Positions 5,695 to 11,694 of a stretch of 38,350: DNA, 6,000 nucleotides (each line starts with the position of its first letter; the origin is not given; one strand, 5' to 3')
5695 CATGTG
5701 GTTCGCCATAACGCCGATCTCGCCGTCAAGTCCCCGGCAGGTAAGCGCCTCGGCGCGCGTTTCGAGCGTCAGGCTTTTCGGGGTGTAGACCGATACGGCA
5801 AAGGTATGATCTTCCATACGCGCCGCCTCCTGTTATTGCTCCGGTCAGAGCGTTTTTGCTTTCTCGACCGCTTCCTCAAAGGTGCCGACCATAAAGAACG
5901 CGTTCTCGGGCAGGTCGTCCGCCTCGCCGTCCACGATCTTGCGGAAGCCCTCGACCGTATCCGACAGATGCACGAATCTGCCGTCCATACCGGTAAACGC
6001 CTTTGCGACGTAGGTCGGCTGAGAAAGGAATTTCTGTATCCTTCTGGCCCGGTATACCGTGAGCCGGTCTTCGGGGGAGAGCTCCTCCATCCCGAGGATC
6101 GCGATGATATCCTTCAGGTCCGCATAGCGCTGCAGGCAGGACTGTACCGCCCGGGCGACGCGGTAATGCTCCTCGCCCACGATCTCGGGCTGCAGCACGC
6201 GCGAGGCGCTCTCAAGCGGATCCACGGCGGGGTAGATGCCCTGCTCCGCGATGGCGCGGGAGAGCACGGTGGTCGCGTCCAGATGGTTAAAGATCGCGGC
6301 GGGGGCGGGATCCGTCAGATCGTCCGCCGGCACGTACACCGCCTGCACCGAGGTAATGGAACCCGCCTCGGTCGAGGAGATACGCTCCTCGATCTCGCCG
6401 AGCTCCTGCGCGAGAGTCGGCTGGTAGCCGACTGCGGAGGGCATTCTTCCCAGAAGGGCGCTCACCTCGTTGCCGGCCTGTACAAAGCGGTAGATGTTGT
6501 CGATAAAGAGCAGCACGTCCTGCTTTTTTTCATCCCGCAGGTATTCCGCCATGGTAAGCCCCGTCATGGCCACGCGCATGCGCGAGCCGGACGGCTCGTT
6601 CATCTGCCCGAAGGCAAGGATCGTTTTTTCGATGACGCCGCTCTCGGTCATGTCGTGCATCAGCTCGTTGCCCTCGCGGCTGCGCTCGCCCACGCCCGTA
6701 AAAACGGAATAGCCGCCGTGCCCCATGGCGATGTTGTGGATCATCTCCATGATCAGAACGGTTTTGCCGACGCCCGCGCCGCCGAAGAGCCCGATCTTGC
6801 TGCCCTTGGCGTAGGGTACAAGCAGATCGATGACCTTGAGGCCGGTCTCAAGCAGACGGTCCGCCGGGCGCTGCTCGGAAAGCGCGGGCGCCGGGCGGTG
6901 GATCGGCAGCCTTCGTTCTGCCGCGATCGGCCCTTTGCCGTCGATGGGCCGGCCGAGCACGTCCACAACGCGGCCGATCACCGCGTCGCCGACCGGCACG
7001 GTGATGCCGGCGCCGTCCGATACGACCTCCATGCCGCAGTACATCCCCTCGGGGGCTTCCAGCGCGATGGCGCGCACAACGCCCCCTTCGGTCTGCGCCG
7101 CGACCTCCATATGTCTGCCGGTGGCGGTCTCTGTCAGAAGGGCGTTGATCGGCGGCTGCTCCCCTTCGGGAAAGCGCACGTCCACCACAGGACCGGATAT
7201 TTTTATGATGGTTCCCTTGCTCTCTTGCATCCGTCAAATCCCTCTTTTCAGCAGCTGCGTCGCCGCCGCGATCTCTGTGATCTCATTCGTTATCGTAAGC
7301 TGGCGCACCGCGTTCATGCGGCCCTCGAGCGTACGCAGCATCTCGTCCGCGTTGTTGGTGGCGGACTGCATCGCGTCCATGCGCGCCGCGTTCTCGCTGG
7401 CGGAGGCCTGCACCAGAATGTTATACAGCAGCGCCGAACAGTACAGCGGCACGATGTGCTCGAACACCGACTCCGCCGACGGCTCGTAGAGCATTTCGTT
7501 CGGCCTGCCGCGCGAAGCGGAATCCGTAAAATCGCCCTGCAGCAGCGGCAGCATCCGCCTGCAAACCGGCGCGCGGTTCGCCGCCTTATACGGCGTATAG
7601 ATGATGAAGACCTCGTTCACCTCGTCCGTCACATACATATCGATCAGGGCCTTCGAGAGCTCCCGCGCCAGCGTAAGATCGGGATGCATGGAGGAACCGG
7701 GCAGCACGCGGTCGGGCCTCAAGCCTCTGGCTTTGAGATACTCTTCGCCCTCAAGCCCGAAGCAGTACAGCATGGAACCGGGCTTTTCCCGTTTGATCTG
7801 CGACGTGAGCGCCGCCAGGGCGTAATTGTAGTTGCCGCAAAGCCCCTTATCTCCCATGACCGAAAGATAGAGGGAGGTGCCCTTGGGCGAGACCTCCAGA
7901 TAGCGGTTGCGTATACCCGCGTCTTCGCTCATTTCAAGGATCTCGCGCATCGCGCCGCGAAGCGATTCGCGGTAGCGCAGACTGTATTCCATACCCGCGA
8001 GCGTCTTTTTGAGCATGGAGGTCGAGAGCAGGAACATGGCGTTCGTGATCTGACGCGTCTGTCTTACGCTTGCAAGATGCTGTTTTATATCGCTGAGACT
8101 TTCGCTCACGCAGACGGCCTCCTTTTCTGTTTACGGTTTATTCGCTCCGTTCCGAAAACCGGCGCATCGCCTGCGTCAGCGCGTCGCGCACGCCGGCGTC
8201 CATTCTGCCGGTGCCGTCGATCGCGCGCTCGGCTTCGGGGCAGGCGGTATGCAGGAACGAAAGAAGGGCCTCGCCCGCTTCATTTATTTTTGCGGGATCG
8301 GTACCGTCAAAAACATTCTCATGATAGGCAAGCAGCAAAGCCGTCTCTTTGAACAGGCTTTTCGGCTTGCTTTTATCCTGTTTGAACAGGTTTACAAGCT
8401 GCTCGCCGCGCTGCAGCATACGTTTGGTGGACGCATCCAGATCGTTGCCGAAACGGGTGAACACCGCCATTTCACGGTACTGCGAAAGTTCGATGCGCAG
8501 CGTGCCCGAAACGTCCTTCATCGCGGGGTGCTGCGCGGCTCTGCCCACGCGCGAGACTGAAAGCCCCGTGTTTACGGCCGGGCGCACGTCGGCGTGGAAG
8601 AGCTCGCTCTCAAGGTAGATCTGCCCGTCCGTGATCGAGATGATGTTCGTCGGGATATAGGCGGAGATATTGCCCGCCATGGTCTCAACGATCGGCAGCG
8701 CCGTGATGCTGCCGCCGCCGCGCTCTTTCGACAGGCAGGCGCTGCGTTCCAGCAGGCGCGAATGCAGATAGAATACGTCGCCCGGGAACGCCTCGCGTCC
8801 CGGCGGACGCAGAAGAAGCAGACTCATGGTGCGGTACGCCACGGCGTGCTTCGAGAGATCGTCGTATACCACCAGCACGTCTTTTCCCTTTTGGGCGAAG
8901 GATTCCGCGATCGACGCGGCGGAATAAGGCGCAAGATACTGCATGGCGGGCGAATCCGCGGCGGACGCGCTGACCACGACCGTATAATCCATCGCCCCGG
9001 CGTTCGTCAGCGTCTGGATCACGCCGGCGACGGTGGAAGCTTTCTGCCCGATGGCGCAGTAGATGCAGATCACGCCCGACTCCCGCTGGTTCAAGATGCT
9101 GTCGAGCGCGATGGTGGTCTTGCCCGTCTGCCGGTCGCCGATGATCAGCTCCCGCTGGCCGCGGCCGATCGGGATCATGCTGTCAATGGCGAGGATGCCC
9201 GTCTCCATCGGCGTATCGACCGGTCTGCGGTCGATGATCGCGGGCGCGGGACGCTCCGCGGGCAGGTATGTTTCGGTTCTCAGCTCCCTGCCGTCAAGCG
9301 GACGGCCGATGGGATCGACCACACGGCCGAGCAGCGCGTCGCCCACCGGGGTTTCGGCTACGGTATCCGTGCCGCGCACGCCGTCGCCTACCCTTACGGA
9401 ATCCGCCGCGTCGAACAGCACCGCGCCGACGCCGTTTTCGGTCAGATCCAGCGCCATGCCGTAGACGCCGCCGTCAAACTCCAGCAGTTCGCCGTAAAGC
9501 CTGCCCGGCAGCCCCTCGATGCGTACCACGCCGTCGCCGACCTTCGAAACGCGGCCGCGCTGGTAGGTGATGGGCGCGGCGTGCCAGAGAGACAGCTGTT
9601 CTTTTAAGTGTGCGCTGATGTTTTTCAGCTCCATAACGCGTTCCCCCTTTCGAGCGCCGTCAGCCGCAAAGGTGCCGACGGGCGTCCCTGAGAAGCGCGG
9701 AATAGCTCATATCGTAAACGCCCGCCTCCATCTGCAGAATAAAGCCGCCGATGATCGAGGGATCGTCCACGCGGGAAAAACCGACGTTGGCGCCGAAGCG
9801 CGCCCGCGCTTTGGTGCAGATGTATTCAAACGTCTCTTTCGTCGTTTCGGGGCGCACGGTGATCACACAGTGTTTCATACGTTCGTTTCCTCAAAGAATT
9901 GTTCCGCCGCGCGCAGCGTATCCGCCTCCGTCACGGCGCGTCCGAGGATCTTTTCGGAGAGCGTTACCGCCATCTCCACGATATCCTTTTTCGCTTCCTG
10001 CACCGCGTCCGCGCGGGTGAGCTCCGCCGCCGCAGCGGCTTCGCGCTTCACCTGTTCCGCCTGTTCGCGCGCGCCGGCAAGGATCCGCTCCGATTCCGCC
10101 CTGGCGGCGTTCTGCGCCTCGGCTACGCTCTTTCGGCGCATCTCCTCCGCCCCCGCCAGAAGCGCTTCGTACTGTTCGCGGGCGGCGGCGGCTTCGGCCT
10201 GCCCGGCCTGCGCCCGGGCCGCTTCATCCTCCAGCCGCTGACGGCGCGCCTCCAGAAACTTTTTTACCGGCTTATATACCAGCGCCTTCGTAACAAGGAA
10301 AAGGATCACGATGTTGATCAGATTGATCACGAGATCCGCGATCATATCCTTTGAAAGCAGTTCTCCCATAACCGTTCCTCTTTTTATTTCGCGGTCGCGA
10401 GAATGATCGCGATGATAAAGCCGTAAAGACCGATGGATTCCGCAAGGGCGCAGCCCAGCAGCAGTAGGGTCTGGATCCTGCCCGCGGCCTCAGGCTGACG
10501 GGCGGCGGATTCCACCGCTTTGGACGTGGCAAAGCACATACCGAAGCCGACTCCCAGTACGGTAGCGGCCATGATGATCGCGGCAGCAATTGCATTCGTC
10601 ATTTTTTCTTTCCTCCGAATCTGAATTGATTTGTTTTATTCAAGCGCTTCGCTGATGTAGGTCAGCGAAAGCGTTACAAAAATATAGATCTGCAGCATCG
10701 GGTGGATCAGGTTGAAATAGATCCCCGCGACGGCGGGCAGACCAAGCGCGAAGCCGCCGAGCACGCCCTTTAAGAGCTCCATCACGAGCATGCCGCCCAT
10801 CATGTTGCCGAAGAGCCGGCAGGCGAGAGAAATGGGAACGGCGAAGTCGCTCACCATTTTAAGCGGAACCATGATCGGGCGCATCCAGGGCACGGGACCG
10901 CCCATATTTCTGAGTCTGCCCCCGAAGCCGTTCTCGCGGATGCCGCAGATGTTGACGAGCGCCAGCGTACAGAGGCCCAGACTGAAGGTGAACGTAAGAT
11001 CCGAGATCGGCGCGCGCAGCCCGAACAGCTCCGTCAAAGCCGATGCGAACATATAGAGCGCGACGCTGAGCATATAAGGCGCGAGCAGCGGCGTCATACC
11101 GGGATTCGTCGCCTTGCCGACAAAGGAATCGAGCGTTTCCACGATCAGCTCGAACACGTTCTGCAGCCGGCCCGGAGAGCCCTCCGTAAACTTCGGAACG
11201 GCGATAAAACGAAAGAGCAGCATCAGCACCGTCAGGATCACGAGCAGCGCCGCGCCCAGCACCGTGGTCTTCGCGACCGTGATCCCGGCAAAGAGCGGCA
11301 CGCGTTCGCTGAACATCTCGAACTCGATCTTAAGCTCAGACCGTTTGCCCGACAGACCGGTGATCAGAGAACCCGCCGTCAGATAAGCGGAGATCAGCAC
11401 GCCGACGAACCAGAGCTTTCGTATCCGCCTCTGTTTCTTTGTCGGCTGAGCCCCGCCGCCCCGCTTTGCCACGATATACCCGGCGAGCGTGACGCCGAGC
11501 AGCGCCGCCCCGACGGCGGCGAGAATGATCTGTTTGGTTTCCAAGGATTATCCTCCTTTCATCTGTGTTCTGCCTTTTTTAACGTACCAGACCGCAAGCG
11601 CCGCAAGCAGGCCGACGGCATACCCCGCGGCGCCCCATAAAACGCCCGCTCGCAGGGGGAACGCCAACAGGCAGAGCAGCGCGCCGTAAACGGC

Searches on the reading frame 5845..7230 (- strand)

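Call 26: search_protein_families(library=pfam, proteins=[window:5845-7230:-], max_evalue=0.00001)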
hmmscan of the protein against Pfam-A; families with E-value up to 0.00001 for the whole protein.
window:5845-7230:- (461 aa): 3 families
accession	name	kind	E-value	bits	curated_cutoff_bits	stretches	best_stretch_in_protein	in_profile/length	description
PF00006.31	ATP-synt_ab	-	4.1e-73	246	29.5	1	130-343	1-213/213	ATP synthase alpha/beta family, nucleotide-binding domain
PF22919.1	ATP-synt_VA_C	-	1.1e-16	61.1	24.7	1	348-435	5-95/101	C-terminal domain of V and A type ATP synthase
PF02874.29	ATP-synt_ab_N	-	4.4e-08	34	20.9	1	8-71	1-67/69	ATP synthase alpha/beta family, beta-barrel domain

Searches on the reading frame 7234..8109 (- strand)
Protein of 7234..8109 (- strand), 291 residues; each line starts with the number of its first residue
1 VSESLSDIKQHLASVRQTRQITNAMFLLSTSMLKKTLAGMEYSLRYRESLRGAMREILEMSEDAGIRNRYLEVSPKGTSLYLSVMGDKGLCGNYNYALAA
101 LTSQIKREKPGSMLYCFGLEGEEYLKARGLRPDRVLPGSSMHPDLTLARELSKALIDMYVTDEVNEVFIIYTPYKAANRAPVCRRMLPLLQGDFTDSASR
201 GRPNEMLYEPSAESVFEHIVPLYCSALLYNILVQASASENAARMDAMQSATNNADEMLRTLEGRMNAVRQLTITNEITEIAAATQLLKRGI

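Call 26: search_protein_families(library=pfam, proteins=[window:7234-8109:-], max_evalue=0.00001)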
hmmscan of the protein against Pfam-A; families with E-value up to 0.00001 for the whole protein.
window:7234-8109:- (291 aa): 1 family
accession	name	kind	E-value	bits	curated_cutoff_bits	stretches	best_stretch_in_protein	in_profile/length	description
PF00231.24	ATP-synt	-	6.1e-64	216.9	39.9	1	4-284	1-282/285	ATP synthase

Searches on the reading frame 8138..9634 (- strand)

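Call 26: search_protein_families(library=pfam, proteins=[window:8138-9634:-], max_evalue=0.00001)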
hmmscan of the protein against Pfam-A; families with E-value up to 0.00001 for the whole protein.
window:8138-9634:- (498 aa): 3 families
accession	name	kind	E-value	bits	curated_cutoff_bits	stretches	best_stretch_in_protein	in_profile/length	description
PF00006.31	ATP-synt_ab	-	3.2e-79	265.9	29.5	1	146-361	1-213/213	ATP synthase alpha/beta family, nucleotide-binding domain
PF00306.32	ATP-synt_ab_C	-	1.9e-32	112.7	27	1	368-493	1-126/126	ATP synthase alpha/beta chain, C terminal domain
PF02874.29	ATP-synt_ab_N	-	2.5e-08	34.8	20.9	1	26-89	5-68/69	ATP synthase alpha/beta family, beta-barrel domain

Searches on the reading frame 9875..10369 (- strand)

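Call 26: search_protein_families(library=pfam, proteins=[window:9875-10369:-], max_evalue=0.00001)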
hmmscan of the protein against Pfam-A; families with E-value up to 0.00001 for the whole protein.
window:9875-10369:- (164 aa): 1 family
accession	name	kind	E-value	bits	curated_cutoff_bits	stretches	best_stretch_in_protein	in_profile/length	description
PF00430.23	ATP-synt_B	-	2.5e-16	60.4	28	1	13-142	2-131/132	ATP synthase B/B' CF(0)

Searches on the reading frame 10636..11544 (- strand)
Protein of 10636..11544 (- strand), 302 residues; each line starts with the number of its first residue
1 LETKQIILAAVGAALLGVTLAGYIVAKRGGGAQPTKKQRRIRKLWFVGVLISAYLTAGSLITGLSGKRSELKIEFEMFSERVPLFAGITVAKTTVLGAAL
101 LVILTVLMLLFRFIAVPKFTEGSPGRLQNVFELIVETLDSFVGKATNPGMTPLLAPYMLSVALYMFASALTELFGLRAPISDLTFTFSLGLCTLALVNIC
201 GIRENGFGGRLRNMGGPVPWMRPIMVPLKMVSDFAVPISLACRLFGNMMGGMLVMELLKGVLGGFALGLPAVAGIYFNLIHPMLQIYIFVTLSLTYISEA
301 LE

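Call 26: search_protein_families(library=pfam, proteins=[window:10636-11544:-], max_evalue=0.00001)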
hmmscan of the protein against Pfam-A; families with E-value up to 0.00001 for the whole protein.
window:10636-11544:- (302 aa): 1 family
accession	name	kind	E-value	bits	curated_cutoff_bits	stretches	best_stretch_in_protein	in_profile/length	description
PF00119.25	ATP-synt_A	-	1.2e-37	130.4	33.9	1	101-298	4-217/217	ATP synthase A chain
